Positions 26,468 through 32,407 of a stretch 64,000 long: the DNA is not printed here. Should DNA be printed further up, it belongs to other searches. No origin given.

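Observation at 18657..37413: Four reading-frame disruptions cluster in 19 kb while the 10.5 kb and 7.2 kb megasynthase ORFs stay intact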

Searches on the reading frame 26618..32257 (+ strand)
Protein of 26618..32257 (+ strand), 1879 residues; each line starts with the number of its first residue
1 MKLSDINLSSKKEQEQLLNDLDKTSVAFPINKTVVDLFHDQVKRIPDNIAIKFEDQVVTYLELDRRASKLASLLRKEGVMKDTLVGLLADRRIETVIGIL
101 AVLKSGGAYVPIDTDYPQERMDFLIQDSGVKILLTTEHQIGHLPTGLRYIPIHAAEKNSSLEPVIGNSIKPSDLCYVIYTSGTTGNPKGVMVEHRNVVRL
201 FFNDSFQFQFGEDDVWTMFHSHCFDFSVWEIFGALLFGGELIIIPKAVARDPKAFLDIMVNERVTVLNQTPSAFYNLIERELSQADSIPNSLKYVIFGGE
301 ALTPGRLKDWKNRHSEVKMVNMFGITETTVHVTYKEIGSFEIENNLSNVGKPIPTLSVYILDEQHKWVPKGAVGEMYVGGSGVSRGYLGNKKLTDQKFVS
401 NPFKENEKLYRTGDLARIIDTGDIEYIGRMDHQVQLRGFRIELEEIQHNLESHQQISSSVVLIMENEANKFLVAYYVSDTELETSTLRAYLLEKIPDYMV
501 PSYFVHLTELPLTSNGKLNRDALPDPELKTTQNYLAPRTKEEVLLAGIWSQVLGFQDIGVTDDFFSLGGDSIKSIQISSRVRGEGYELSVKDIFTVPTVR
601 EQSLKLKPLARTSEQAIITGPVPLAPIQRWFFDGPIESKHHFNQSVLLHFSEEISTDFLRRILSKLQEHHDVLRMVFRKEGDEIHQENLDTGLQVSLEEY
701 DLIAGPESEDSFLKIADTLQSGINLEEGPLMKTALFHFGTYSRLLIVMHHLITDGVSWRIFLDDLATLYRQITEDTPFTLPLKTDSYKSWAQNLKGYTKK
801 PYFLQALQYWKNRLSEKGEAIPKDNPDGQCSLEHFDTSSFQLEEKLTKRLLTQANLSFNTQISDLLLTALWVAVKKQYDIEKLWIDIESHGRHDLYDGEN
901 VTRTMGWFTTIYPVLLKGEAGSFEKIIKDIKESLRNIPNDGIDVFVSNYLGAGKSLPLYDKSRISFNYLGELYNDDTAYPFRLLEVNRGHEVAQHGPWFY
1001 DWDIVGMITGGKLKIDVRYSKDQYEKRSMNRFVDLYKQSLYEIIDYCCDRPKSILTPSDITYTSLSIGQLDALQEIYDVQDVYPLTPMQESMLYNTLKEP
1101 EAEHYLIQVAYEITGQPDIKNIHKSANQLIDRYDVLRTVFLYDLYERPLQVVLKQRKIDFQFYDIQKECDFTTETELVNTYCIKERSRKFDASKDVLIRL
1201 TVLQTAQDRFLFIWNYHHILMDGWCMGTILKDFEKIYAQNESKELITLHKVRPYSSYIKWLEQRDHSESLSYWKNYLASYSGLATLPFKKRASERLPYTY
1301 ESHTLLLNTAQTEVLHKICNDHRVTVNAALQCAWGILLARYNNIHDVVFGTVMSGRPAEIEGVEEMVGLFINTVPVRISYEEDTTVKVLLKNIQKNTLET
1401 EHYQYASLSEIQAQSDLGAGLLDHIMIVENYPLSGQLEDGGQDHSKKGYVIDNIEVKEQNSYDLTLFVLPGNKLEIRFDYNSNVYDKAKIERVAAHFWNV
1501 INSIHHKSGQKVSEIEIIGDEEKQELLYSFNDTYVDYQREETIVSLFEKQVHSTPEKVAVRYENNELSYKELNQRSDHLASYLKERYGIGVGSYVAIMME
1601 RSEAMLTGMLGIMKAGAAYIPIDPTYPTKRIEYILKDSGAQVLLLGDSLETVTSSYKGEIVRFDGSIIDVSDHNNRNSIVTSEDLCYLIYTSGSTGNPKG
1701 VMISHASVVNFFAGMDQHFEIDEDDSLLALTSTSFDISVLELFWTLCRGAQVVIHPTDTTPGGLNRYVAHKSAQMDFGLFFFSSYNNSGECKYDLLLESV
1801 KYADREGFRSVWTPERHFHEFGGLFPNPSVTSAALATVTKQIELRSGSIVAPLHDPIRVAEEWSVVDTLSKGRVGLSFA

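Call 8: search_protein_families(library=pfam, proteins=[window:26618-32254:+], max_evalue=0.001)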
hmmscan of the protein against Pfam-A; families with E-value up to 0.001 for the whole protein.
window:26618-32254:+ (1879 aa): 5 families
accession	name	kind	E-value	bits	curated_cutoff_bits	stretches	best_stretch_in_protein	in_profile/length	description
PF00668.25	Condensation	-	7.8e-177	589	30.6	2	1079-1527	1-456/456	Condensation domain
PF00501.34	AMP-binding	-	5.2e-148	493.4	29.9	2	38-388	1-384/384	AMP-binding enzyme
PF00296.26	Bac_luciferase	-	1.5e-18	67.7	27.9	1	1777-1876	3-102/314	Luciferase-like monooxygenase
PF00550.31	PP-binding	-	5.5e-12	46.2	20.8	1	545-601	3-62/67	Phosphopantetheine attachment site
PF13193.12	AMP-binding_C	-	1.5e-05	26.2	24.5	1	445-517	1-76/76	AMP-binding enzyme C-terminal domain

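Call 26: find_encoding_contigs(protein=window:26618-32257:+, flank=10000, max_places=5)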
Protein window:26618-32257:+ (1879 aa): no gene with exactly this product is on record in the collection.

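Call 69: search_protein_families(library=ncbifam, proteins=[L005:2041-4029:+, L005:15311-16270:+], max_evalue=0.00001)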
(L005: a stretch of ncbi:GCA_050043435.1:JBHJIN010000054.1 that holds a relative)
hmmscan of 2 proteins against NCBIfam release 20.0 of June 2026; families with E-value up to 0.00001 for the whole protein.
L005:2041-4029:+ (663 aa): 2 families
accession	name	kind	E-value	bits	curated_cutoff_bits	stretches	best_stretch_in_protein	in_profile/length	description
NF041651.1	nodul_NodU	equivalog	2e-46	158.9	1000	1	257-530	266-527/556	nodulation protein NodU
TIGR00143.1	hypF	equivalog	1.6e-07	29.9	466.1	0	111-168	455-513/741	carbamoyltransferase HypF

L005:15311-16270:+ (320 aa): 24 families
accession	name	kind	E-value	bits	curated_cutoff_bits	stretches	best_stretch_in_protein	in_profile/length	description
TIGR04020.1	seco_metab_LLM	subfamily_domain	1.1e-134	449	244.45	1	7-320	1-319/341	MupA/Atu3671 family FMN-dependent luciferase-like monooxygenase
TIGR03619.1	F420_Rv2161c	subfamily_domain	2.4e-31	109.2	166.9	1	32-231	6-217/247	TIGR03619 family F420-dependent LLM class oxidoreductase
TIGR04027.1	LLM_KPN_01858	hypoth_equivalog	1.4e-28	99.8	412.9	1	17-193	13-181/326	putative FMN-dependent luciferase-like monooxygenase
TIGR03858.1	LLM_2I7G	subfamily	2.6e-27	95.7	462.25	1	22-257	24-257/337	Atu2307/SP_0267 family LLM class monooxygenase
TIGR03571.1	lucif_BA3436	subfamily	7.5e-24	84.5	303.9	1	3-222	9-231/304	TIGR03571 family LLM class oxidoreductase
NF052254.1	luciferase_Alph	exception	4.9e-23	81.9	600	1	5-318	1-322/354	luciferase subunit alpha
NF052255.1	luciferase_Beta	exception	1.2e-18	67.2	500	1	5-258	1-254/325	luciferase subunit beta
TIGR03558.1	oxido_grp_1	subfamily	1.1e-17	64.2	166.95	1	28-259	24-249/325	MsnO8 family LLM class oxidoreductase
TIGR04021.1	LLM_DMSO2_sfnG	equivalog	5.8e-16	58.8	382.95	1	13-317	17-322/350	dimethylsulfone monooxygenase SfnG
TIGR03560.1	F420_Rv1855c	subfamily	9.1e-16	58.3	231.4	1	17-226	6-222/227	TIGR03560 family F420-dependent LLM class oxidoreductase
TIGR04465.1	ArgArg_F420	equivalog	7.2e-12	45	470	1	23-237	59-275/364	F420-dependent hydroxymycolic acid dehydrogenase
NF002619.0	PRK02271.1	equivalog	9.7e-12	44.8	276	1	22-217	12-199/329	5,10-methylenetetrahydromethanopterin reductase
TIGR03557.1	F420_G6P_family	subfamily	2e-11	43.6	210.4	1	26-201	15-193/316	TIGR03557 family F420-dependent LLM class oxidoreductase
TIGR04036.1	LLM_CE1758_fam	subfamily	2.5e-10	39.7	479.1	1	25-228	29-235/355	CE1758 family FMN-dependent luciferase-like monooxygenase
TIGR03564.1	F420_MSMEG_4879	subfamily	2e-09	37.5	234.25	1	27-291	2-256/265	TIGR03564 family F420-dependent LLM class oxidoreductase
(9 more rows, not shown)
